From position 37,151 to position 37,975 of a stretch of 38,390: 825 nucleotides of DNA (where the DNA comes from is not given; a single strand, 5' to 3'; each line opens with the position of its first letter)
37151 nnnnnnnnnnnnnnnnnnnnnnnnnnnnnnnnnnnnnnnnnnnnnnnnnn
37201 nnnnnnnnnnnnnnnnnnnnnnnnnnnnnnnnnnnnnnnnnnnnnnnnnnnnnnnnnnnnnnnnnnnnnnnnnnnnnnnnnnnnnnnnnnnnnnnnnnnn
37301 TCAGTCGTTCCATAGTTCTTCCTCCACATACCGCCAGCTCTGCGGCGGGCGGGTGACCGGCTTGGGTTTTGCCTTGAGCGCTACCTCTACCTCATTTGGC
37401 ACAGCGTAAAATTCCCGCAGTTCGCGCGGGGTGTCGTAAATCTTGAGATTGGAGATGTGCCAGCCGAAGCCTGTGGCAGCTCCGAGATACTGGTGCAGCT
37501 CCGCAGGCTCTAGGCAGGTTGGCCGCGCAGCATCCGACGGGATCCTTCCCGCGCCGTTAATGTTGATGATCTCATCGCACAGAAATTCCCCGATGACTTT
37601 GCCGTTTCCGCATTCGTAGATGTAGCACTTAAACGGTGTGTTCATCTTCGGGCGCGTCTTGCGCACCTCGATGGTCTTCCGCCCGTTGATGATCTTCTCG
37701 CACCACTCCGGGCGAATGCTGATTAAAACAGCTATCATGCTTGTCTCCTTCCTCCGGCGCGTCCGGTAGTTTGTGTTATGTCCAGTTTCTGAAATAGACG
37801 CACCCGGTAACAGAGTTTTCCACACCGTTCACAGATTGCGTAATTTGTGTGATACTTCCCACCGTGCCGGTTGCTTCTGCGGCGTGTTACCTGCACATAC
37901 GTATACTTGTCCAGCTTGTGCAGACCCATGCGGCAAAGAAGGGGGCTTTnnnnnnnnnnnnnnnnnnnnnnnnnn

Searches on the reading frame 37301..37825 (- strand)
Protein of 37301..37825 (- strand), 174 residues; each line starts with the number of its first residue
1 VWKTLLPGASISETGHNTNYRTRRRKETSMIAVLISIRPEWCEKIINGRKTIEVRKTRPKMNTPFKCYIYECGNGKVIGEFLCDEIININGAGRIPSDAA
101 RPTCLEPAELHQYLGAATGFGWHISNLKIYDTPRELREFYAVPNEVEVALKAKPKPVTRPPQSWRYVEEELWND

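Call 67: search_protein_families(library=pfam, proteins=[window:37301-37825:-], max_evalue=0.01)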
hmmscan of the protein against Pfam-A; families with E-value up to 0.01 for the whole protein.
window:37301-37825:- (174 aa): 1 family
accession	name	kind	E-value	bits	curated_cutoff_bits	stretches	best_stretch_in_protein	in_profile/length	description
PF04266.20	ASCH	-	0.00018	22.6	21.2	1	35-81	1-48/103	ASCH domain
